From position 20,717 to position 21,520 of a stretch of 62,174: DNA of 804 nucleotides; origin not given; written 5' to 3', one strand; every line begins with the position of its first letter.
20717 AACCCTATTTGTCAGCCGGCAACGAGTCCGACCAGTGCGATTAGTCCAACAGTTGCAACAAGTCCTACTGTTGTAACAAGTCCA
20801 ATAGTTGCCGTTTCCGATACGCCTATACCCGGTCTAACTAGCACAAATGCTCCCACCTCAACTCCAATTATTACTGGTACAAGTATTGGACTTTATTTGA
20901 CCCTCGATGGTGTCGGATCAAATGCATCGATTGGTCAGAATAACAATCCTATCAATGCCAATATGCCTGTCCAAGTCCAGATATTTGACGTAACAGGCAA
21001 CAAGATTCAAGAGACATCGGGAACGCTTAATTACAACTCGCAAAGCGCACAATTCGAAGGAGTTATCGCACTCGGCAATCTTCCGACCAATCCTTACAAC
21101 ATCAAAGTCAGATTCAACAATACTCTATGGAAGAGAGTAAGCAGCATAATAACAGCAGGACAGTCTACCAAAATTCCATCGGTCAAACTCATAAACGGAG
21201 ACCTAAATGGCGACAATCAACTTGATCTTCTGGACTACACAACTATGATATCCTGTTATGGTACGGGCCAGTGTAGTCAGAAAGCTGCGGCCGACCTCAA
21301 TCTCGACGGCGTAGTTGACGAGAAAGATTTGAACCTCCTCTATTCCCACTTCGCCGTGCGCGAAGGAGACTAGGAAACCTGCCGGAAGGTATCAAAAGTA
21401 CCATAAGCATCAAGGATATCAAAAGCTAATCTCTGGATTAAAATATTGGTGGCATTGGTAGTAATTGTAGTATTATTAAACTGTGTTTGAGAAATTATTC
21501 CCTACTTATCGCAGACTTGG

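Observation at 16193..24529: Tandem cassette of four dockerin-tailed secreted proteins with exchangeable heads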

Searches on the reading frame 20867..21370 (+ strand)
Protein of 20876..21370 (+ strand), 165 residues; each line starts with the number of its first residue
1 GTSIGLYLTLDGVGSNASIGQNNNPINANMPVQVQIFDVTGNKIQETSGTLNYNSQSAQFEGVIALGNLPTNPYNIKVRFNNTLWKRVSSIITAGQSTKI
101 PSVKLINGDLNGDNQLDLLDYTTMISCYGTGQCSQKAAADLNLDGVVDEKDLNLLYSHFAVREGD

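Call 9: find_homologous_proteins(query=window:20876-21370:+, max_evalue=0.001)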
Query seq(165 aa) (165 aa): 1 proteins with E <= 0.001 among 79 candidates.
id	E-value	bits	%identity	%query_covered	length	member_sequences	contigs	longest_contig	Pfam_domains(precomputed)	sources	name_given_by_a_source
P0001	1.3e-39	154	61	73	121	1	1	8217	PF00404.25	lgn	-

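Call 16: search_solved_structures(query=A1, max_evalue=1, show_alignments=2)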
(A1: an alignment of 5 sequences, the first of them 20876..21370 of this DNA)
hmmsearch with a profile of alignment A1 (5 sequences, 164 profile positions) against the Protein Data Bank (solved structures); distinct sequences matched with E-value up to 1: 24.
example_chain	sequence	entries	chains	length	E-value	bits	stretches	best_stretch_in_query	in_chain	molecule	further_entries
2b59_B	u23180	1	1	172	5.3e-11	45.8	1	44-162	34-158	Cellulosomal scaffolding protein A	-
3kcp_A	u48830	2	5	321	2.1e-10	43.9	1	44-162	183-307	Cellulosomal-scaffolding protein A | Cellulosome anchoring protein cohesin region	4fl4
5g5d_B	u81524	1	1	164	5.9e-10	42.4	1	44-162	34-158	CELLULOSOMAL-SCAFFOLDING PROTEIN A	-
4u3s_B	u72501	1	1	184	1.4e-07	34.7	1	42-160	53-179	Cellulosomal scaffoldin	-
4wi0_B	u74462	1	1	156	2.3e-06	30.8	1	63-159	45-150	Cellulosomal scaffoldin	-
5lxv_B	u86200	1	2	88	8.1e-06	29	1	99-152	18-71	Carbohydrate-binding protein WP_009985128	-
2yik_A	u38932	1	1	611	1.9e-05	27.8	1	99-155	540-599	ENDOGLUCANASE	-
2y3n_B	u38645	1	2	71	0.00027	24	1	105-157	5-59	CELLULOSOMAL FAMILY-48 PROCESSIVE GLYCOSIDE HYDROLASE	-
5k39_B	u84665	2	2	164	0.0017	21.4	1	105-159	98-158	Dockerin module from a protein of unknown function | Ig domain protein group 2 domain protein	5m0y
6kg9_A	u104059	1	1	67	0.0071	19.4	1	102-158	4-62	And cellulose-binding endoglucanase family 9 CelL ortholog dockerin domain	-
2vn5_B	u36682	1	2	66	0.02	18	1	104-155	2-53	ENDOGLUCANASE A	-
4fl4_A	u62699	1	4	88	0.027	17.5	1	106-155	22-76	Glycoside hydrolase family 9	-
1daq_A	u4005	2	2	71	0.035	17.2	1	105-154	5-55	ENDOGLUCANASE SS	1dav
2mte_A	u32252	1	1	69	0.035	17.1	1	105-154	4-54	Cellulose 1,4-beta-cellobiosidase (reducing end) CelS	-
6t58_A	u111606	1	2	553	0.046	16.8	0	106-129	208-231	Cellular tumor antigen p53,Protein S100-A4,Protein S100-A4,Annexin A2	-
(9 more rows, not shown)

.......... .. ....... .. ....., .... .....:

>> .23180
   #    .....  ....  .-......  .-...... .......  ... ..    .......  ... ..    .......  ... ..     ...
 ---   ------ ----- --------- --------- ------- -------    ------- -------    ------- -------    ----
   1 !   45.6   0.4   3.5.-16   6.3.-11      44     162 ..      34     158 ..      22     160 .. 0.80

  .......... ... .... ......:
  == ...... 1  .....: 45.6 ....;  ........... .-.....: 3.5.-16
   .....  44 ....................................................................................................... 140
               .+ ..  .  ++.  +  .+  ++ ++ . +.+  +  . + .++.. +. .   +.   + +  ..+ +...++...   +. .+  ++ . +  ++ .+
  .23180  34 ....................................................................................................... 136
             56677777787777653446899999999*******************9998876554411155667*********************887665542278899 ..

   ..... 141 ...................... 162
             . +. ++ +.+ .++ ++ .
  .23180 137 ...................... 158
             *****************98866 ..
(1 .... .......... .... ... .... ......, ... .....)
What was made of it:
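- On X-module-dockerin dyad (type II-like X-Doc): The HMM match to 2B59_B spans profile positions 44-162 (call 16).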

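Call 18: search_protein_representatives(alignment_id=A1)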
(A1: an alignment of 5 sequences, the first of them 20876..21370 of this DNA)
Query: 5 sequences, 164 profile positions. Proteins with E-value up to 0.001 (for the whole library): 5258; up to 1e-10: 1679; up to 1e-30: 106. The best 150 are listed.
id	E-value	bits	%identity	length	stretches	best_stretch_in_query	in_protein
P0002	1.9e-77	275.0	-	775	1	2-164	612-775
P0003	9.1e-75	266.3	-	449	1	1-164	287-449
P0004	6.9e-71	253.6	-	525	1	2-164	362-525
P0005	6.6e-62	224.4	-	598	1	3-164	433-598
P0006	1.6e-54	200.4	-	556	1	3-164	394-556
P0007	3.4e-54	199.4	-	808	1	3-164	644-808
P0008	5.4e-54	198.7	-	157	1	10-164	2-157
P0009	3.9e-53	195.9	-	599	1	2-164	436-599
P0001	4.4e-53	195.7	-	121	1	45-164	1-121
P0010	4.5e-53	195.7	-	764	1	3-164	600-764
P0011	6.2e-53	195.2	-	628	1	2-164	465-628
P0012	9.2e-53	194.7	-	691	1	3-164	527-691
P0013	1.8e-52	193.8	-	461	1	2-164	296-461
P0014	3.8e-52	192.7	-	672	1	4-164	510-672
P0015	7.4e-52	191.8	-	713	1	2-164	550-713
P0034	2.2e-44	167.4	-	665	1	2-164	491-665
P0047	1.8e-40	154.7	-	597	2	2-164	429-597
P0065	4.4e-36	140.4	-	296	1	5-164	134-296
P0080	2.8e-33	131.3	-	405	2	2-164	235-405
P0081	6.2e-33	130.2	-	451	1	2-164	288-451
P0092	4.2e-32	127.5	-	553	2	2-133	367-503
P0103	7.0e-31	123.5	-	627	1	3-164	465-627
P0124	8.8e-29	116.7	-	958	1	10-164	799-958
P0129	2.6e-28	115.2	-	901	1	3-164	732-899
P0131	3.7e-28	114.7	-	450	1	2-164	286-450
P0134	6.9e-28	113.8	-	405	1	2-164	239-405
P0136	7.5e-28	113.7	-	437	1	23-164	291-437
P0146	2.9e-27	111.8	-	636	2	2-164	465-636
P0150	6.2e-27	110.7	-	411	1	2-164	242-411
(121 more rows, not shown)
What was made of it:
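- Tried and rejected: The exhaustive HMMER search was what revealed the family (call 18).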

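Call 27: search_protein_families(library=pfam, alignment_id=A2, max_evalue=0.001)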
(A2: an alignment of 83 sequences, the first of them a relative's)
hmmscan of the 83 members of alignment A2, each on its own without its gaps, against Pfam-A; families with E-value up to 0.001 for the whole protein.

A. member 1, P0005 (598 aa): 1 family
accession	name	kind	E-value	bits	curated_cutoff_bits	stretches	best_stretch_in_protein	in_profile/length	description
PF00404.24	Dockerin_1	-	7.1e-09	36.2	22.9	1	538-589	2-53/57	Dockerin type I domain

B. families by the number of members that match (of 83 scanned): 29 families (the first 25 are shown)
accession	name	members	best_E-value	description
PF00404.24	Dockerin_1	64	3.1e-16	Dockerin type I domain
PF00188.32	CAP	23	4.3e-18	Cysteine-rich secretory protein family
PF17210.9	SdrD_B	9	2.2e-12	SdrD B-like domain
PF14295.12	PAN_4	8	1.4e-12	PAN domain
PF13620.12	CarboxypepD_reg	4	4.8e-07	Carboxypeptidase regulatory-like domain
PF00963.24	Cohesin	4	3.2e-06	Cohesin domain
PF13860.13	FlgD_ig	3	1.1e-06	FlgD Ig-like domain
PF18962.6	Por_Secre_tail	3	0.00028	Secretion system C-terminal sorting domain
PF13519.12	VWA_2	2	9.9e-21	von Willebrand factor type A domain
PF00092.34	VWA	2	1.2e-20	von Willebrand factor type A domain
PF00041.27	fn3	2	7.3e-11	Fibronectin type III domain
PF17957.7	Big_7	2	1.9e-09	Bacterial Ig domain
PF13688.12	Reprolysin_5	2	1.2e-06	Metallo-peptidase family M12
PF13768.12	VWA_3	2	1.5e-05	von Willebrand factor type A domain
PF13582.12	Reprolysin_3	2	4.9e-05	Metallo-peptidase family M12B Reprolysin-like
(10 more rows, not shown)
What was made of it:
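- On Dockerin (PF00404; F-hand Ca-binding duplicated segment): 64 of 83 relatives pass E<=1e-3 (call 27).
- Closest known: CAP/SCP/PR-1 superfamily. Same: CAP is the commonest head of the whole X-Doc family (23 of 83, call 27).
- Family-wide the commonest heads are CAP, SdrD_B and PAN (call 27).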

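Call 30: find_homologous_proteins(query=A3, max_evalue=1e-10)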
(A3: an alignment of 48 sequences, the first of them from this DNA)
Query A3 (48 sequences) (168 aa, profile of the alignment): 8 proteins with E <= 1e-10 among 1901 candidates.
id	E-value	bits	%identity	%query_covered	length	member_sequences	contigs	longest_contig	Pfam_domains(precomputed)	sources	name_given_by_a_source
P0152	8.2e-49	184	41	92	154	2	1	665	PF00404.25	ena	-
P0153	1.1e-44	170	38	92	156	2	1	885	-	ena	-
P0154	1.5e-39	153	35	79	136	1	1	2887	PF00404.25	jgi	jgi:hypothetical protein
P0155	4.7e-38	149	34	92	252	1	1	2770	-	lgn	-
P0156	8.0e-35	138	29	96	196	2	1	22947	-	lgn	-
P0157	9.0e-35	138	32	97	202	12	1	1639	PF00404.25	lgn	-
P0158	1.6e-32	131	33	86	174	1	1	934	-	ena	-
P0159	1.3e-30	124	42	55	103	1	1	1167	PF00404.25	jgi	jgi:hypothetical protein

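Call 32: search_protein_families(library=pfam, proteins=[P0131, P0150, P0134, P0034, P0092, P0136, P0103, P0080, P0065, P0129], max_evalue=0.01)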
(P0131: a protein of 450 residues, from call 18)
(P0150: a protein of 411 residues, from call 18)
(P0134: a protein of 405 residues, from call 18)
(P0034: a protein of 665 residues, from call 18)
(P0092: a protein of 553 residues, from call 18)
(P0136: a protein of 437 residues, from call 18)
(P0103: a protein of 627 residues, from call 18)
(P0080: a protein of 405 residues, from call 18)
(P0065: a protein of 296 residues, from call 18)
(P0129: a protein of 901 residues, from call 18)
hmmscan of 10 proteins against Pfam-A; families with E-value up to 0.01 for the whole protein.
P0131 (450 aa): 2 families
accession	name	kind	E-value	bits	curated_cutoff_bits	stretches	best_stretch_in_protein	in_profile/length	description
PF00963.24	Cohesin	-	4.9e-09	37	24.1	1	53-155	9-121/139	Cohesin domain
PF00404.24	Dockerin_1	-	0.00081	20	22.9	1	389-440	1-52/57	Dockerin type I domain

P0150 (411 aa): 3 families
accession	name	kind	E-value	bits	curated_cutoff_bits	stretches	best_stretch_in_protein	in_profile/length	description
PF00963.24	Cohesin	-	2.7e-06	28.1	24.1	1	55-151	6-110/139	Cohesin domain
PF07495.19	Y_Y_Y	-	0.0016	18.8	26.6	1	296-323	25-51/65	Y_Y_Y domain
PF13620.12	CarboxypepD_reg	-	0.0088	16.8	32.3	0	299-339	37-76/82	Carboxypeptidase regulatory-like domain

P0134 (405 aa): 4 families
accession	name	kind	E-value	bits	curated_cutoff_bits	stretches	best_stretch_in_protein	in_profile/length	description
PF18962.6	Por_Secre_tail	-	0.0022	18.7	27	1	263-317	18-67/75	Secretion system C-terminal sorting domain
PF00963.24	Cohesin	-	0.005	17.5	24.1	1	61-161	14-121/139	Cohesin domain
PF00404.24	Dockerin_1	-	0.0063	17.1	22.9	0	343-394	1-51/57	Dockerin type I domain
PF18705.7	DUF5643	-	0.0089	16.4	34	0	256-301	36-82/115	Family of unknown function (DUF5643)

P0034 (665 aa): 3 families
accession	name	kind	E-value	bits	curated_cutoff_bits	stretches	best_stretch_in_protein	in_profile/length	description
PF00188.32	CAP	-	4.3e-18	66.7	21.1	1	87-206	2-117/117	Cysteine-rich secretory protein family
PF14295.12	PAN_4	-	1.4e-12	47.9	27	1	245-298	1-49/51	PAN domain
PF00404.24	Dockerin_1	-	0.00071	20.2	22.9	1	597-654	2-51/57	Dockerin type I domain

P0092 (553 aa): 2 families
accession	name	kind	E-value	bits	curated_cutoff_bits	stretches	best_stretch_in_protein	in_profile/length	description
PF00404.24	Dockerin_1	-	2e-08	34.7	22.9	1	476-543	1-52/57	Dockerin type I domain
PF00963.24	Cohesin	-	3.2e-06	27.8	24.1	1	68-158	14-111/139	Cohesin domain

P0136 (437 aa): 1 family
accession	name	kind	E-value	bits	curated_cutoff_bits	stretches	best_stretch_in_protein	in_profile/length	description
PF00404.24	Dockerin_1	-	3.9e-06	27.4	22.9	1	379-430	1-55/57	Dockerin type I domain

P0103 (627 aa): 2 families
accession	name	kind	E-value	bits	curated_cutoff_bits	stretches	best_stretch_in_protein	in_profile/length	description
PF00963.24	Cohesin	-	1.3e-08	35.5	24.1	1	58-170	8-118/139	Cohesin domain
PF00404.24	Dockerin_1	-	0.0027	18.3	22.9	1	569-620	2-55/57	Dockerin type I domain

P0080 (405 aa): 2 families
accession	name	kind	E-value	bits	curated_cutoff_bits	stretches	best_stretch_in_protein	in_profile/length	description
PF00404.24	Dockerin_1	-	1.4e-08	35.3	22.9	1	348-395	2-52/57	Dockerin type I domain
PF00963.24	Cohesin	-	2.7e-05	24.8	24.1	1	69-171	15-123/139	Cohesin domain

P0065 (296 aa): 1 family
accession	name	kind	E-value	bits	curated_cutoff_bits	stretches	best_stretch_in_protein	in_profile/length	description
PF00404.24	Dockerin_1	-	1.3e-07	32.1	22.9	1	238-288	1-54/57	Dockerin type I domain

P0129 (901 aa): 4 families
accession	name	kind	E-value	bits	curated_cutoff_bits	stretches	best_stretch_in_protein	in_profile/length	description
PF17210.9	SdrD_B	-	1.4e-09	38.6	29.7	1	380-447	6-75/112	SdrD B-like domain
PF13620.12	CarboxypepD_reg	-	2.7e-08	34.5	32.3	0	402-446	16-63/82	Carboxypeptidase regulatory-like domain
PF13715.12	CarbopepD_reg_2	-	0.00068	20.1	32.2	0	40-66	23-49/88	CarboxypepD_reg-like domain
PF09912.14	DUF2141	-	0.0014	19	24.4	0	359-413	40-90/112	Uncharacterized protein conserved in bacteria (DUF2141)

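Call 37: find_related_loci(query=A1, collection=genome_contigs, flank=10000)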
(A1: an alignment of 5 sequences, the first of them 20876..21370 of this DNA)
Query A1 (165 aa) in genome_contigs; peptide patterns used: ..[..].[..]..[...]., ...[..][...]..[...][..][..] (x = any residue, [..] = any of these).
565 stretches matched a pattern; 123 encode a relative of the query (tblastn E <= 1e-3); the best 80 are kept; 79 distinct loci.
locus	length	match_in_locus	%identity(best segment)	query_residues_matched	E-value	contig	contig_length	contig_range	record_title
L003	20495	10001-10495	50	2-165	2e-52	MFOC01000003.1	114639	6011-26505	MAG: Candidatus Levybacteria bacterium RIFCSPHIGHO2_02_FULL_40_18 rifcsphigho2_02_scaffold_170, whole genome shotgun seq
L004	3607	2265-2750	45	1-165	1e-36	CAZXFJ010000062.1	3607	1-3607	MAG TPA_asm: uncultured Gammaproteobacteria bacterium isolate SRP292972_co1_15 genome assembly, contig: NODE_10468_lengt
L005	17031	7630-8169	42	2-165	1e-34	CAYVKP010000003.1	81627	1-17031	MAG TPA_asm: uncultured Gammaproteobacteria bacterium isolate SRP200132_co1_547 genome assembly, contig: NODE_369_length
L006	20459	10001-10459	40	13-165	6e-30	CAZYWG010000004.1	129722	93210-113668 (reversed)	MAG TPA_asm: uncultured Gammaproteobacteria bacterium isolate SRP200132_co1_187 genome assembly, contig: NODE_121_length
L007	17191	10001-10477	32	4-165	7e-19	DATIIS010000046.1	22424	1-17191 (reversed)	MAG TPA_asm: Candidatus Saccharimonadales bacterium isolate SMAG_U15671 k141_353336, whole genome shotgun sequence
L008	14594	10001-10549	31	2-165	2e-17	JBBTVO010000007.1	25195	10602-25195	MAG: Patescibacteria group bacterium isolate H51-bin110_1 H51_bin110_1_000000000007, whole genome shotgun sequence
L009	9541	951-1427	30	4-165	7e-16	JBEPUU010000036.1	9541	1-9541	MAG: bacterium isolate 22E.metabat2_refined.014_sub NODE_6679_length_9541_cov_5.654122, whole genome shotgun sequence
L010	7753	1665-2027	34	32-159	1e-12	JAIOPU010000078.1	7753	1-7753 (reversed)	MAG: Armatimonadota bacterium isolate LakeFargette_0920_ALND_MAG_54_8 LacPavin_0920_ALND_scaffold_31381, whole genome sh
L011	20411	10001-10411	29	28-160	6e-10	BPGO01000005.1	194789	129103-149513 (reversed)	MAG: Fimbriimonadales bacterium KatS3mg016 DNA, contig_1809, whole genome shotgun sequence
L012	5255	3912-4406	33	5-165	2e-9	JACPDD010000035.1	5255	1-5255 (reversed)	MAG: Candidatus Levyibacteriota bacterium isolate NC_groundwater_300_Ag_B-0.1um_39_8 S7_GD2017_3_B1_scaffold_9594, whole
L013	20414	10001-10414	31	26-160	4e-9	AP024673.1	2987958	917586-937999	MAG: Fimbriimonadales bacterium KatS3mg018 DNA, complete genome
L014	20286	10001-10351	30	40-161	6e-9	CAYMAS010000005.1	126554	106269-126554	MAG TPA_asm: uncultured Tepidisphaerales bacterium isolate SRP063590_co1_116 genome assembly, contig: NODE_133_length_12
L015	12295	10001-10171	42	108-164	1e-8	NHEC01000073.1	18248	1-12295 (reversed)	MAG: Planctomycetes bacterium TMED75 118464, whole genome shotgun sequence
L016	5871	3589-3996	30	29-160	2e-8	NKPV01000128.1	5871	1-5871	MAG: Armatimonadetes bacterium JP3_11 k99_54824, whole genome shotgun sequence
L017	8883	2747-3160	29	26-160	2e-8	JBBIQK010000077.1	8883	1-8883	MAG: Armatimonadota bacterium isolate CYS170214_bin_324 NODE_2334_length_8883_cov_157.929, whole genome shotgun sequence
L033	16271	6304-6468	38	108-162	1e-6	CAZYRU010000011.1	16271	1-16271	MAG TPA_asm: uncultured Gammaproteobacteria bacterium isolate SRP167436_co1_107 genome assembly, contig: NODE_5741_lengt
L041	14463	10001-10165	33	105-159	6e-6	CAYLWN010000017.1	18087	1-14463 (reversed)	MAG TPA_asm: uncultured Gammaproteobacteria bacterium isolate SRP050083_co1_444 genome assembly, contig: NODE_1256_lengt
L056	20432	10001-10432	26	39-163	2e-5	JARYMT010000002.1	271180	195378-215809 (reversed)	MAG: Microgenomates group bacterium isolate A05DMB-I-39 NODE_2_length_271180_cov_5.458981, whole genome shotgun sequence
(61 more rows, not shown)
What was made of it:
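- Tried and rejected: With A1 it used two narrow peptide patterns, so the taxonomic spread it shows is a lower bound (call 37).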
